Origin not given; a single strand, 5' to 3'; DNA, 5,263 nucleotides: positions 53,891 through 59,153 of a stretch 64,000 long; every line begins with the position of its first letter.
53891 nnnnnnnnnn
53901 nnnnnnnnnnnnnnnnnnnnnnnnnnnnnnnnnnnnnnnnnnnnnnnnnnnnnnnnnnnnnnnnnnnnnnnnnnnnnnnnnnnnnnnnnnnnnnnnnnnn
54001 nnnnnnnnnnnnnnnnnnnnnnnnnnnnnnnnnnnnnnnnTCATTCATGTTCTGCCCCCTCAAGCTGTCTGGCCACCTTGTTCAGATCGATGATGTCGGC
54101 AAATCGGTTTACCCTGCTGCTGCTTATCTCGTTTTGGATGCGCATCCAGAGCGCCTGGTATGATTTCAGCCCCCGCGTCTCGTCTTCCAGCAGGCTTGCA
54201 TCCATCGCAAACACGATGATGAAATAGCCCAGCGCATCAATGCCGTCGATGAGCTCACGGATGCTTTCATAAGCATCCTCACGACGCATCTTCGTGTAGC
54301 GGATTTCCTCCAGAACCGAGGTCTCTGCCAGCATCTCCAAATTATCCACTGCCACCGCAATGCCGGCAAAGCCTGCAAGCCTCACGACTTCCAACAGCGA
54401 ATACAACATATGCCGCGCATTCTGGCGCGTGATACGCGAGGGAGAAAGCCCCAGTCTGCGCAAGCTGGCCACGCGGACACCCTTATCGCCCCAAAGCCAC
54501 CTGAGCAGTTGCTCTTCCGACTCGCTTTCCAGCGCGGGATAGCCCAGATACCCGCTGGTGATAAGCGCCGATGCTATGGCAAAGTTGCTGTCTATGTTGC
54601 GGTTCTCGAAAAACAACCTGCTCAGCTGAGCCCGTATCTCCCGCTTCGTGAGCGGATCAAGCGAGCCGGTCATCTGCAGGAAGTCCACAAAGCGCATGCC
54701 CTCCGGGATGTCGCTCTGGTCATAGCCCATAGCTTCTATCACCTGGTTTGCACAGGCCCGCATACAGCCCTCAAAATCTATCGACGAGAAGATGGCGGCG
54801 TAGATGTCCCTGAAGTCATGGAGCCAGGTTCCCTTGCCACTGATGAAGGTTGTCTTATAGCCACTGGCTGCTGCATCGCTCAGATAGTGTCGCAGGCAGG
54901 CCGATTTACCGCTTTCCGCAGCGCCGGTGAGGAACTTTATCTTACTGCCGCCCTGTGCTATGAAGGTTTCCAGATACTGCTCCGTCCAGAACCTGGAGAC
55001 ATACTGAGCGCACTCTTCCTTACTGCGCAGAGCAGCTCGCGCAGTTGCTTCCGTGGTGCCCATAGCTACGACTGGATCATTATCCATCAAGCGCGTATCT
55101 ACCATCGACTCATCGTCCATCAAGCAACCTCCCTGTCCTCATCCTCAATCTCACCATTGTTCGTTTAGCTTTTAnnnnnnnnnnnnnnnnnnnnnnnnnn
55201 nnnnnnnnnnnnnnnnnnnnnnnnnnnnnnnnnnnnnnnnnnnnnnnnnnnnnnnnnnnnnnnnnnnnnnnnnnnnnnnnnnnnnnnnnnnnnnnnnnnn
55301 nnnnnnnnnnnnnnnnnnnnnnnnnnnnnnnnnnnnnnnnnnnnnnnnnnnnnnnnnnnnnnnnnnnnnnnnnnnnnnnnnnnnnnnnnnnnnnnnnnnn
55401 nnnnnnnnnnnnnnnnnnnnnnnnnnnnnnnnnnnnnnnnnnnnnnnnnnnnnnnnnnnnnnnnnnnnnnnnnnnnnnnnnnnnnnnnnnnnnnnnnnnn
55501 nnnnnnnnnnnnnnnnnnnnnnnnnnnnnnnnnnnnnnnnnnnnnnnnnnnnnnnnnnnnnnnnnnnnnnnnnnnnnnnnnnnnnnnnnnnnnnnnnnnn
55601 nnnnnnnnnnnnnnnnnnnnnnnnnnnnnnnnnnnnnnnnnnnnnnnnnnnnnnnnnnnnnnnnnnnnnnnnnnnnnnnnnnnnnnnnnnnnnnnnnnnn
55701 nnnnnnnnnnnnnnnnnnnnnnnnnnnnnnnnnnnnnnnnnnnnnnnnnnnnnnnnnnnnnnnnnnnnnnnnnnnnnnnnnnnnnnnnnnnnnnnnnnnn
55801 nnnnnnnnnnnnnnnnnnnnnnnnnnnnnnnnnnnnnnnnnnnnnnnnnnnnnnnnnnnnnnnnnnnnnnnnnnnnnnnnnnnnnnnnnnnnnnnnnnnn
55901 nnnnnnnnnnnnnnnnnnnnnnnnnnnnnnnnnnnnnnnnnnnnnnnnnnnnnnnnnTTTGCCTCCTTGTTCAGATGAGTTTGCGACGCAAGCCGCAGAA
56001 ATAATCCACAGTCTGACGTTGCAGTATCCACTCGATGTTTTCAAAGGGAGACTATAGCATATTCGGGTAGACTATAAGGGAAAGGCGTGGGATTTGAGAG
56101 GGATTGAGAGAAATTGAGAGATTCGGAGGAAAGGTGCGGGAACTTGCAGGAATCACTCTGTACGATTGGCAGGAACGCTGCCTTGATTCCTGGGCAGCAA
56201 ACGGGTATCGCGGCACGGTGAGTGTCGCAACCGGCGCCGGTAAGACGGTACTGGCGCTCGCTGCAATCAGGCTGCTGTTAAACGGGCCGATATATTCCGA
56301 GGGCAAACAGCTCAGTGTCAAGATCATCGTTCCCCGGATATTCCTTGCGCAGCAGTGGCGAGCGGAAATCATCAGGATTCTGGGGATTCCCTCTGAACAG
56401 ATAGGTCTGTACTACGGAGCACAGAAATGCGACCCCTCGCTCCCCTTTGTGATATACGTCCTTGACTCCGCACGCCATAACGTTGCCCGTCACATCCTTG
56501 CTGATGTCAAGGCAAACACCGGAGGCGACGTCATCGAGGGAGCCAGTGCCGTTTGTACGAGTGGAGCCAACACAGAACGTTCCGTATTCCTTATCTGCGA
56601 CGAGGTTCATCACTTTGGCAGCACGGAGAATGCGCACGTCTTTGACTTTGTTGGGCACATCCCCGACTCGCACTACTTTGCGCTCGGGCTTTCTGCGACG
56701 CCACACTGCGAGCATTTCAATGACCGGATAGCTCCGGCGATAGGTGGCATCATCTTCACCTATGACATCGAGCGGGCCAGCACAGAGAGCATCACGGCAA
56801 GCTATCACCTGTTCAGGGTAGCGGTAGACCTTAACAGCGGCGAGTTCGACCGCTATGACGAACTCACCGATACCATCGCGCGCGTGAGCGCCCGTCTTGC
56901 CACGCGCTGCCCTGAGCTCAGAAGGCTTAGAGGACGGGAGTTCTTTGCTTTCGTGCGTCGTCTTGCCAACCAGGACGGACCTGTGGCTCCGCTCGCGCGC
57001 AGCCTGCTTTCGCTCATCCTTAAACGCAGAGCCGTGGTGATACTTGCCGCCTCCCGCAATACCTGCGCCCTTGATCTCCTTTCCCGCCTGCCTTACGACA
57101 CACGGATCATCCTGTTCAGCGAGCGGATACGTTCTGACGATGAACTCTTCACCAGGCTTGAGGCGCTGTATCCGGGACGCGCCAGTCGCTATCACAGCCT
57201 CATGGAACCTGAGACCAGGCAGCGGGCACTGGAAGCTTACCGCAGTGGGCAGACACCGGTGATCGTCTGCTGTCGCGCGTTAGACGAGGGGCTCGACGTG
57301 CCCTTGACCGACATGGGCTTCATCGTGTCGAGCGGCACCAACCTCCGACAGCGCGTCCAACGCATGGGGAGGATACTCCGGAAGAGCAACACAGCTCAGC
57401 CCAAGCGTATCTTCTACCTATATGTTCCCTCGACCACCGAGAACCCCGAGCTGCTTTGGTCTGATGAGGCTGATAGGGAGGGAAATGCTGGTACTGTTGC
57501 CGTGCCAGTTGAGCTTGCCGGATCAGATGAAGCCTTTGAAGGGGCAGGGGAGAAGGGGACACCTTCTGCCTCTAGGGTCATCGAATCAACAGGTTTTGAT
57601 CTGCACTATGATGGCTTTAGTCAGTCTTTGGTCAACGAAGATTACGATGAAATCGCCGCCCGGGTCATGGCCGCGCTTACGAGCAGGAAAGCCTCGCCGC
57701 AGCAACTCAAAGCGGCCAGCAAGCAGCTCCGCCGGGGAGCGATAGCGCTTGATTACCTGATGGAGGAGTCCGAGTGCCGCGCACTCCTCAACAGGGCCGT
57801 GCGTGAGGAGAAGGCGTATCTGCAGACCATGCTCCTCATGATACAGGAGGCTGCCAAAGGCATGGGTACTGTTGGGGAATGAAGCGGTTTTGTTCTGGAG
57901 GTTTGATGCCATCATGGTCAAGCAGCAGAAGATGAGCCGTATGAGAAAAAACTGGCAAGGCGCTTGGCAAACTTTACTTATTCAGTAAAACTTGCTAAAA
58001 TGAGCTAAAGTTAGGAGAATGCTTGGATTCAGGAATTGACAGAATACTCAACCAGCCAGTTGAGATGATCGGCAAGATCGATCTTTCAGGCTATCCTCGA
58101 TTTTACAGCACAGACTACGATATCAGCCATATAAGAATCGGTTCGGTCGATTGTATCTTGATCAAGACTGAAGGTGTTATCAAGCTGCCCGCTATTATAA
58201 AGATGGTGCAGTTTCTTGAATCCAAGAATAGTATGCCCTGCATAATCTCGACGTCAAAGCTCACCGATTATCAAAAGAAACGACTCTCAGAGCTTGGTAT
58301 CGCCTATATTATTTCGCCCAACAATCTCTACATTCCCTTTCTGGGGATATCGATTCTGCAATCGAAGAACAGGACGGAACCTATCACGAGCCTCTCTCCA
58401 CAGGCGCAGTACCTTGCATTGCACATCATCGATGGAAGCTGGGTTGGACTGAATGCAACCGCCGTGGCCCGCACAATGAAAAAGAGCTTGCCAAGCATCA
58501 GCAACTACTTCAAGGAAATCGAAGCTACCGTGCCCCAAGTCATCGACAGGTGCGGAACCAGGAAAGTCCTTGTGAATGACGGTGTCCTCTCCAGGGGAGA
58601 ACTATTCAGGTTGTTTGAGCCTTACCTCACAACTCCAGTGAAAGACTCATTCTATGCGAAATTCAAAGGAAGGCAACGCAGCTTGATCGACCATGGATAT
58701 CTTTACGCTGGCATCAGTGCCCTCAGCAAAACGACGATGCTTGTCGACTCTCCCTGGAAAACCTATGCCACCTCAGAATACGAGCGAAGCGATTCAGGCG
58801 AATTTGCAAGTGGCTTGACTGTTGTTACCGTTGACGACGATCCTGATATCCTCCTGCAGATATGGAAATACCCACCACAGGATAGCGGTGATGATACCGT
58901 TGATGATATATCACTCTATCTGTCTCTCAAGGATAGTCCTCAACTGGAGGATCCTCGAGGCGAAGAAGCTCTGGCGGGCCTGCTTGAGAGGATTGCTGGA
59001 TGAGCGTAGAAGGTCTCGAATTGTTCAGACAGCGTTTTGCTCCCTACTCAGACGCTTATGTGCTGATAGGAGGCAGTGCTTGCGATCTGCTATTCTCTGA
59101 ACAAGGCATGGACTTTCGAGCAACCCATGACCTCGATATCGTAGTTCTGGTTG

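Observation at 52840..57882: Candidate undescribed defence system: BrxD-like ATPase pair + unknown 260-aa protein, divergent from an SF2 helicase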

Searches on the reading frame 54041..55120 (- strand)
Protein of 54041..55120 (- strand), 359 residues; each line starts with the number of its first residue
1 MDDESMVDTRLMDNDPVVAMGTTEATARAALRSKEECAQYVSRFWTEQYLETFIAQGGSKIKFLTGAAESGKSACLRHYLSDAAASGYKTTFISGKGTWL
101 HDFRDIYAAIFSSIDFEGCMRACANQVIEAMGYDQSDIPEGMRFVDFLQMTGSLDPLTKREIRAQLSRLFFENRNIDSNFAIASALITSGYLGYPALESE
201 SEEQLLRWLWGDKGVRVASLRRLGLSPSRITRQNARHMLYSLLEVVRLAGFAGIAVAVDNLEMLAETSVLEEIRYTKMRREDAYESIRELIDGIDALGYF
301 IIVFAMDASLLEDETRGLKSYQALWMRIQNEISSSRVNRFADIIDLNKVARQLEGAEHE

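Call 3: search_protein_families(library=pfam, proteins=[window:54041-55120:-], max_evalue=0.1)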
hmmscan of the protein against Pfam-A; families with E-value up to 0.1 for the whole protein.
window:54041-55120:- (359 aa): 6 families
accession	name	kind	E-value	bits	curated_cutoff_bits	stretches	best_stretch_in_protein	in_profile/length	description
PF10923.14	BrxC_BrxD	-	1.1e-25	90.9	22.2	1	53-348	43-333/414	BREX system ATP-binding protein BrxC/D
PF13401.12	AAA_22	-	0.0012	19.6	27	0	60-120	6-64/130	AAA domain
PF13191.12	AAA_16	-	0.014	16.3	32.6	1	55-141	20-101/167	AAA ATPase domain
PF25199.1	nSTAND_NTPase5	-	0.019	15.2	34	1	45-94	24-77/145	Novel STAND NTPase 5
PF01637.24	ATPase_2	-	0.02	15.2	33.2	1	48-94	9-55/225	ATPase domain predominantly from Archaea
PF14516.12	AAA_35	-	0.026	13.8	27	1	36-94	9-66/331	AAA-like domain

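Call 4: search_protein_families(library=padloc, proteins=[window:54041-55120:-], max_evalue=0.1)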
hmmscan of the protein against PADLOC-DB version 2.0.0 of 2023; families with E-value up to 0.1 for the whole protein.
window:54041-55120:- (359 aa): 3 families
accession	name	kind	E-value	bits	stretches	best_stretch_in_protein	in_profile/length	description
PDLC02494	BrxD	-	1.4e-18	65.2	1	53-335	46-314/440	BrxD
PDLC03959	SngB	-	7.3e-12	43.1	1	187-348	181-331/439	-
PDLC04140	mad8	-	0.017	12.7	1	63-305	31-231/314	mads_8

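Call 5: search_protein_families(library=ncbifam, proteins=[window:54041-55120:-], max_evalue=0.1)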
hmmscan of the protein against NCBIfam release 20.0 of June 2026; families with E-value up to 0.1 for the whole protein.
window:54041-55120:- (359 aa): 1 family
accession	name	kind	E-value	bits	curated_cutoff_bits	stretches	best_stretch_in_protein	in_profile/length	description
NF033438.1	BREX_BrxD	equivalog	4e-17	62.4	350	1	53-335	42-310/423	BREX system ATP-binding protein BrxD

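Call 28: search_protein_families(library=phrogs, proteins=[window:54041-55120:-], max_evalue=0.01)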
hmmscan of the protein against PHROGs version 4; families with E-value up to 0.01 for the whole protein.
window:54041-55120:- (359 aa): 0 families

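Call 70: search_solved_structures(query=window:54041-55120:-, max_evalue=0.1)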
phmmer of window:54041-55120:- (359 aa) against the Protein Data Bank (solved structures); distinct sequences matched with E-value up to 0.1: 1.
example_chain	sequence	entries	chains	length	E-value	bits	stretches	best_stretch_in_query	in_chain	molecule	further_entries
5wze_A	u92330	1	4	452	0.0011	21.2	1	14-85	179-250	Aminopeptidase P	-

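Call 79: list_cluster_members(proteins=[window:54041-55120:-, window:56104-57882:+, window:59000-59755:+, window:58023-59003:+])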
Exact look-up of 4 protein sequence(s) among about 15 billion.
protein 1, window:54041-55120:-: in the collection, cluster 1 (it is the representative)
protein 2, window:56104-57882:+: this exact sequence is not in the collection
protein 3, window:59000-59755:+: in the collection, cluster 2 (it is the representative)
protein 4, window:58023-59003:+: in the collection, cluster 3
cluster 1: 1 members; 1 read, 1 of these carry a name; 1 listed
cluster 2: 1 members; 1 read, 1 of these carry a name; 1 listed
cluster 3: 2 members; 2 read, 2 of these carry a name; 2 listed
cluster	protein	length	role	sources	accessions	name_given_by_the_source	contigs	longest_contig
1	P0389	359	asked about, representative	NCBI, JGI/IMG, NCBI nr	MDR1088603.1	MAG: ATP-binding protein [Coriobacteriales bacterium] | hypothetical protein | ATP-binding protein [Coriobacteriales bacterium]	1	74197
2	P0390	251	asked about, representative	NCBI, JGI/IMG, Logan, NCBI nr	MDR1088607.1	MAG: hypothetical protein LBL23_04990 [Coriobacteriales bacterium] | hypothetical protein | hypothetical protein [Coriobacteriales bacterium]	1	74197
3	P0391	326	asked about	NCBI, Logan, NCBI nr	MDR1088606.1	MAG: hypothetical protein LBL23_04985 [Coriobacteriales bacterium] | hypothetical protein [Coriobacteriales bacterium]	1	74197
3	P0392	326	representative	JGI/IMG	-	hypothetical protein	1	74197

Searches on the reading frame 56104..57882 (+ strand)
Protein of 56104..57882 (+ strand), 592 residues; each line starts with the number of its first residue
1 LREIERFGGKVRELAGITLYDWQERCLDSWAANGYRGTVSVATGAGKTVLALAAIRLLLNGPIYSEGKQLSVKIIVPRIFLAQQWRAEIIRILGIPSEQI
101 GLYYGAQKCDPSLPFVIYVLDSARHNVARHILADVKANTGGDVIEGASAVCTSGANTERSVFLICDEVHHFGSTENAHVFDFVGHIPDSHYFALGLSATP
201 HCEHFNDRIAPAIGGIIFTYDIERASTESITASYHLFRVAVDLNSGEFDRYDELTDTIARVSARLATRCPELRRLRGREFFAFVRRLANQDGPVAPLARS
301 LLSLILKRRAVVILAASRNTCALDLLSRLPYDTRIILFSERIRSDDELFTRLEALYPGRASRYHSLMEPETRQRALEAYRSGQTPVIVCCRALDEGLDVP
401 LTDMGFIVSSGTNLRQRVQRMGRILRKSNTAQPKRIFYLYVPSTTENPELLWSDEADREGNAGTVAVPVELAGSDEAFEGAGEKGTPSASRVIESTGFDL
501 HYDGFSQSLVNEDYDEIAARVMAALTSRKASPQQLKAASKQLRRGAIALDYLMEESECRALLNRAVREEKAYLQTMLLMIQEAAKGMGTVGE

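Call 3: search_protein_families(library=pfam, proteins=[window:56104-57882:+], max_evalue=0.1)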
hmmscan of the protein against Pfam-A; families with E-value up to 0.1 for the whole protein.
window:56104-57882:+ (592 aa): 6 families
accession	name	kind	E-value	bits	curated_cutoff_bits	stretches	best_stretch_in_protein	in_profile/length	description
PF04851.21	ResIII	-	2.8e-15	57.1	22.5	1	17-201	2-163/164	Type III restriction enzyme, res subunit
PF00271.37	Helicase_C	-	4e-14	53.2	23.5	1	326-427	10-109/110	Helicase conserved C-terminal domain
PF00270.35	DEAD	-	1.5e-07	31.8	26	1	23-201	4-161/167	DEAD/DEAH box helicase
PF16203.11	ERCC3_RAD25_C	-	2.9e-06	27.2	27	1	334-453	62-178/248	ERCC3/RAD25/XPB C-terminal helicase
PF13401.12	AAA_22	-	0.00062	20.5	27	1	42-203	13-127/130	AAA domain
PF22590.2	Cas3-like_C_2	-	0.036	14.8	27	1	360-428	32-105/106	CRISPR-associated nuclease/helicase Cas3, C-terminal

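Call 4: search_protein_families(library=padloc, proteins=[window:56104-57882:+], max_evalue=0.1)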
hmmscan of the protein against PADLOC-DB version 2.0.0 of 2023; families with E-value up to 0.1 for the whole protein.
window:56104-57882:+ (592 aa): 24 families
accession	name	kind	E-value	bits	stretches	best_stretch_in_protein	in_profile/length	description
PDLC02707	PbeA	-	2e-56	189.9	1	15-437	249-627/672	PbeA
PDLC02704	PbeA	-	8.8e-51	171.2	1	17-443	253-648/682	PbeA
PDLC02706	PbeA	-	1.3e-31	107.9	2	21-263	272-500/722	PbeA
PDLC02703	PbeA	-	9.7e-16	55.5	2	35-255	262-462/626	PbeA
PDLC02705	PbeA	-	5.8e-12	42.6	2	370-436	563-629/691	PbeA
PDLC01770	Cas3g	-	2.5e-08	30.9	1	318-448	237-361/733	-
PDLC00938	Cas3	-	1.1e-06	26.1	1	325-435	215-328/358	CRISPR-associated helicase Cas3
PDLC01769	Cas3g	-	1.6e-06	25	1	3-51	4-52/836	-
PDLC02501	BrxHI|BrxHII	-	1.8e-05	21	1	363-429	278-344/925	BrxHI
PDLC02843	DpdE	-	2.2e-05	20.6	1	315-427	550-663/1091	DpdE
PDLC01252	Cas3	-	3e-05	21.6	1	319-432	185-291/324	CAS-I; effector_G3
PDLC02503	BrxHI|BrxHII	-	0.0002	17.8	1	363-431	278-346/698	BrxHI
PDLC02840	DpdE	-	0.00023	17.5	1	332-453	560-679/1091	DpdE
PDLC01089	C3a193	-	0.00036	17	1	342-429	497-584/983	poss. alt. Cas3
PDLC03597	REase_MTase_IIG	-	0.0012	14.4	1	386-442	554-607/1646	Type IIG restriction enzyme-methyltransferase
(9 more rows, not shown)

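Call 5: search_protein_families(library=ncbifam, proteins=[window:56104-57882:+], max_evalue=0.1)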
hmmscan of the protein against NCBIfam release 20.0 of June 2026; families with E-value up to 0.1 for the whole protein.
window:56104-57882:+ (592 aa): 20 families
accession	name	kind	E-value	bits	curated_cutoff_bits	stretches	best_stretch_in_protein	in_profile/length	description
TIGR04095.1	dnd_restrict_1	equivalog_domain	1.3e-46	159.6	600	2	17-263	7-234/451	DNA phosphorothioation system restriction enzyme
NF045503.1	repair_heli_XPB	equivalog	1.9e-13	49.8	610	2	17-109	182-268/548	DNA repair helicase XPB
NF041062.1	DpdE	equivalog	2.4e-08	32.4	500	1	324-433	534-647/1048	protein DpdE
NF010337.0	PRK13766.1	equivalog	6.8e-07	27.8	610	1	333-429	367-470/781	Hef nuclease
TIGR04121.1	DEXH_lig_assoc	equivalog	1.9e-06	25.9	850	1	349-424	265-343/804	ligase-associated DNA damage response DEXH box helicase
TIGR01587.1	cas3_core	equivalog_domain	4.2e-06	26.1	102.45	1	325-435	215-328/358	CRISPR-associated helicase Cas3'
TIGR02621.3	cas3_GSU0051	exception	4.4e-06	25.8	400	1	11-79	6-76/854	type I-G CRISPR-associated helicase/endonuclease Cas3g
TIGR00643.1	recG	equivalog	6.5e-06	25.1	659.4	1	362-408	487-533/629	ATP-dependent DNA helicase RecG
NF008167.0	PRK10917.2-1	equivalog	5.6e-05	21.4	995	0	363-423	566-627/744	ATP-dependent DNA helicase RecG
NF010338.0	PRK13767.1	equivalog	0.00086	17.6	849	1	361-424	319-382/877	ATP-dependent helicase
NF008164.0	PRK10917.1-2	equivalog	0.0013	17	785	1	344-428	506-591/704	ATP-dependent DNA helicase RecG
NF004070.0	PRK05580.2-2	equivalog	0.0063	14.7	921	0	344-408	257-318/729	primosomal protein N'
NF008168.0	PRK10917.2-2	equivalog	0.0088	14.3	718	0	44-181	396-509/795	ATP-dependent DNA helicase RecG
TIGR00603.1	rad25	subfamily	0.0099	14.1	328.7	1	371-443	531-608/734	DNA repair helicase rad25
TIGR00580.2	mfd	equivalog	0.018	13.4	800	0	337-404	647-715/907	transcription-repair coupling factor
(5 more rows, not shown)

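Call 28: search_protein_families(library=phrogs, proteins=[window:56104-57882:+], max_evalue=0.01)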
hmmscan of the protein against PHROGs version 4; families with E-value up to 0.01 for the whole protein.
window:56104-57882:+ (592 aa): 4 families
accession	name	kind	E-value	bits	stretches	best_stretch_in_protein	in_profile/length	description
phrog_16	-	DNA, RNA and nucleotide metabolism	1.5e-30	107.1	1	16-439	270-595/986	DNA helicase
phrog_6819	-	DNA, RNA and nucleotide metabolism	2.2e-09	37.3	1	308-402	235-305/645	Holliday junction branch migration helicase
phrog_9690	-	DNA, RNA and nucleotide metabolism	3.4e-07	30.6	1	311-438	137-267/306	DNA helicase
phrog_62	-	DNA, RNA and nucleotide metabolism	5.3e-07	28.5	1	14-175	692-824/1881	DNA helicase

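Call 71: search_solved_structures(query=window:56104-57882:+, max_evalue=0.00001)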
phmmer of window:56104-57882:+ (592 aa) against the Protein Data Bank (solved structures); distinct sequences matched with E-value up to 0.00001: 6.
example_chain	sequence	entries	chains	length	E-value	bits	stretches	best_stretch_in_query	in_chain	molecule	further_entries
6p66_A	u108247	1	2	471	6.6e-21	77.9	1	158-438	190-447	DNA repair protein RAD25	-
2fwr_A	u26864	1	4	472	6.7e-21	77.9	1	158-438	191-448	DNA repair protein RAD25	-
6p4f_A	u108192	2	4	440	1.7e-17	66.6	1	159-429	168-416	DNA-dependent ATPase XPBII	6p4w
5tnu_A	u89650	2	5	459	2.1e-17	66.4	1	159-429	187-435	DNA-dependent ATPase XPBII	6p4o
2fzl_A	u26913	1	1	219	1.8e-10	43.5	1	334-432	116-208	DNA repair protein RAD25, XPB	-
2fz4_A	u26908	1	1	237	4.3e-06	29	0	15-126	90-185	DNA repair protein RAD25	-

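Call 81: list_cluster_members(proteins=[window:56134-57882:+])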
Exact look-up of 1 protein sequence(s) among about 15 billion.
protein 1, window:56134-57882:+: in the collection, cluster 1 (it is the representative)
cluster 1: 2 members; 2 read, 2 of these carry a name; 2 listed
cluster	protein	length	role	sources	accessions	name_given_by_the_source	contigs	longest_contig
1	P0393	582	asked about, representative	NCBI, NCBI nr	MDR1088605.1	MAG: DEAD/DEAH box helicase family protein [Coriobacteriales bacterium] | DEAD/DEAH box helicase family protein [Coriobacteriales bacterium]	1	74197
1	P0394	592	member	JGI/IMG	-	superfamily II DNA or RNA helicase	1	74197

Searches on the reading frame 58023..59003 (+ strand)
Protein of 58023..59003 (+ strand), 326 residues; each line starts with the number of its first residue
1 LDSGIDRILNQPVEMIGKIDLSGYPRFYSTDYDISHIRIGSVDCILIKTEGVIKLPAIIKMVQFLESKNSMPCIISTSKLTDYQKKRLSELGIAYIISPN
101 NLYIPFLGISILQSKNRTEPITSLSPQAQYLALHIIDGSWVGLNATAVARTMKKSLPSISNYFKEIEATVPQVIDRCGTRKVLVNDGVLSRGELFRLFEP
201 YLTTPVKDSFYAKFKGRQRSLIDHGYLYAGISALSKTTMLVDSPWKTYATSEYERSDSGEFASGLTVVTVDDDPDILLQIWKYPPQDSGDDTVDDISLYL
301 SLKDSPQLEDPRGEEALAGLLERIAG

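Call 3: search_protein_families(library=pfam, proteins=[window:58023-59003:+], max_evalue=0.1)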
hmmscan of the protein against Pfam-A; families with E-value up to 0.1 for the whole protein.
window:58023-59003:+ (326 aa): 0 families

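Call 4: search_protein_families(library=padloc, proteins=[window:58023-59003:+], max_evalue=0.1)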
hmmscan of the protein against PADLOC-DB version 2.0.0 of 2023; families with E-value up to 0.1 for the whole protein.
window:58023-59003:+ (326 aa): 0 families

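Call 5: search_protein_families(library=ncbifam, proteins=[window:58023-59003:+], max_evalue=0.1)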
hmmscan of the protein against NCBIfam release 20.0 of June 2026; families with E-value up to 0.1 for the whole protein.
window:58023-59003:+ (326 aa): 1 family
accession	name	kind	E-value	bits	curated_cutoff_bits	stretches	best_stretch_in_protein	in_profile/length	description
NF002611.0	PRK02260.3-4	equivalog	0.079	12.7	277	0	116-179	68-127/158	S-ribosylhomocysteine lyase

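Call 28: search_protein_families(library=phrogs, proteins=[window:58023-59003:+], max_evalue=0.01)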
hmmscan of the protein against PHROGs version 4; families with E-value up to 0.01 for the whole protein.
window:58023-59003:+ (326 aa): 0 families

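Call 57: search_solved_structures(query=window:58023-59003:+, max_evalue=1)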
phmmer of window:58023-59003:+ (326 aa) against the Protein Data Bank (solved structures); distinct sequences matched with E-value up to 1: 0.
